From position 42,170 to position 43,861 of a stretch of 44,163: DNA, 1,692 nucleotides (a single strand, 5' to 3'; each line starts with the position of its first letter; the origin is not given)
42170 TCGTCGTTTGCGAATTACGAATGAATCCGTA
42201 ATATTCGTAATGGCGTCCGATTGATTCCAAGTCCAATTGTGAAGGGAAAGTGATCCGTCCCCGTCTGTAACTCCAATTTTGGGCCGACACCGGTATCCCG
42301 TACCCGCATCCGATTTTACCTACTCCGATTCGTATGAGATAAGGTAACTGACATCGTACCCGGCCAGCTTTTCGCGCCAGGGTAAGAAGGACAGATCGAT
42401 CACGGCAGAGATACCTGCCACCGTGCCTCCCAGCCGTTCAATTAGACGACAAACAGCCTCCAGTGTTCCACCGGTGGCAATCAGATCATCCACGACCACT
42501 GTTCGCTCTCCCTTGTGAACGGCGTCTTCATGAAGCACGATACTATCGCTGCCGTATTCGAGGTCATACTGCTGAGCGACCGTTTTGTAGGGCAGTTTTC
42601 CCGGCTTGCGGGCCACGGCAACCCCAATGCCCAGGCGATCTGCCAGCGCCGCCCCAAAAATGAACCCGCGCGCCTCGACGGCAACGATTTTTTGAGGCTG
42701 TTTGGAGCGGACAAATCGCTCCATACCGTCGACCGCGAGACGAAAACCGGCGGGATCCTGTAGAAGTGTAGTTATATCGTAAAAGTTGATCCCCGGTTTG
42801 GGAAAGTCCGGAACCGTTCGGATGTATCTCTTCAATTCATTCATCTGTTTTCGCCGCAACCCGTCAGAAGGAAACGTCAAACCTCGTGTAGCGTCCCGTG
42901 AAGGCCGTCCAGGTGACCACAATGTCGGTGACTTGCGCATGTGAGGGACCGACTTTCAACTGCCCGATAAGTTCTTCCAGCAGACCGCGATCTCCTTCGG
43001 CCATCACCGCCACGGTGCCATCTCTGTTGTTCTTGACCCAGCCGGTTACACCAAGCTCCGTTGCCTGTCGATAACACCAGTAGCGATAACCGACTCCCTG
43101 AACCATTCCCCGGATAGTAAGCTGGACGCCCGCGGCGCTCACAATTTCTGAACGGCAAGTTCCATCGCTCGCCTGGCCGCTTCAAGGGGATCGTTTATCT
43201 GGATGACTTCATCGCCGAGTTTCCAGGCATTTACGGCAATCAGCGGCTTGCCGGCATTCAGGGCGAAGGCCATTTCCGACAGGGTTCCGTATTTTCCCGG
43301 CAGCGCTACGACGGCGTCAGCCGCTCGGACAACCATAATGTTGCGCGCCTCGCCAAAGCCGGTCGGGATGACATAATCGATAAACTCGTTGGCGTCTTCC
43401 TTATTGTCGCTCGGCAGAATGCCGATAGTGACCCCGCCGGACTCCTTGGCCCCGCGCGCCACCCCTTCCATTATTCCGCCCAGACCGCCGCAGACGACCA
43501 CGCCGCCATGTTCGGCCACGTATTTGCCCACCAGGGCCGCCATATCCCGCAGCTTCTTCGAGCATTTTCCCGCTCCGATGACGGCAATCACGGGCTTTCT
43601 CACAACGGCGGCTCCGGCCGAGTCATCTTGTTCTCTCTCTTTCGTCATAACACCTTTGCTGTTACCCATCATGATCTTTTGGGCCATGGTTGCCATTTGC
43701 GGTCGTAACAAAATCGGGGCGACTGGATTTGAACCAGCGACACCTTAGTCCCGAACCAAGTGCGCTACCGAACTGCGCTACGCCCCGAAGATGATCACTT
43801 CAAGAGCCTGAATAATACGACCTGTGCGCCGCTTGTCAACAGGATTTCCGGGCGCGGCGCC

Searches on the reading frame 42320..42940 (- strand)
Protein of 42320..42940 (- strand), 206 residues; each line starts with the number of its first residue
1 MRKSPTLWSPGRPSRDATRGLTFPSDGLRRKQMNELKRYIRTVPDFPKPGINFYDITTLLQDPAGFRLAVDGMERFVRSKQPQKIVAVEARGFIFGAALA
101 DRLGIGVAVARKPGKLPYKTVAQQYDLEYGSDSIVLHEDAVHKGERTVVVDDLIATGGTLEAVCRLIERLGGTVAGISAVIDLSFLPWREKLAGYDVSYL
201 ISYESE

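Call 8: search_protein_families(library=pfam, proteins=[window:42320-42940:-], max_evalue=0.01)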
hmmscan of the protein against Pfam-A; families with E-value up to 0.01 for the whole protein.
window:42320-42940:- (206 aa): 1 family
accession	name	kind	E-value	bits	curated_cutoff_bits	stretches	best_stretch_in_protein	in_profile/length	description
PF00156.33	Pribosyltran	-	1.7e-14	53.9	26.3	1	63-182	9-125/158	Phosphoribosyl transferase domain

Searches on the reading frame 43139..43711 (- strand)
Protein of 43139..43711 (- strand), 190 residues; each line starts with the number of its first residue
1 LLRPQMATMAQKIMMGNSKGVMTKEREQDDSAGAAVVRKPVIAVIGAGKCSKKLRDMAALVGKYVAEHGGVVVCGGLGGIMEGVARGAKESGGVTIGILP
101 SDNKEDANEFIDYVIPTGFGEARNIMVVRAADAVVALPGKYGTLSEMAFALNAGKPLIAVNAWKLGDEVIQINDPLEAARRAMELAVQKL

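Call 70: search_protein_families(library=pfam, proteins=[window:43139-43711:-], max_evalue=0.00001)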
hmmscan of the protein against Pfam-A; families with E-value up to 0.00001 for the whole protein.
window:43139-43711:- (190 aa): 3 families
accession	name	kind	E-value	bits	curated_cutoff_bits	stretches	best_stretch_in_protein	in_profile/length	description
PF18306.6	LDcluster4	-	2.7e-42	144.4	26.3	1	40-168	2-129/151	SLOG cluster4 family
PF03641.19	Lysine_decarbox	-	1.2e-08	35.6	27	1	81-151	1-73/131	Possible lysine decarboxylase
PF02481.21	DNA_processg_A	-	1.3e-06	28.2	29.6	0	37-103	40-108/212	DNA recombination-mediator protein A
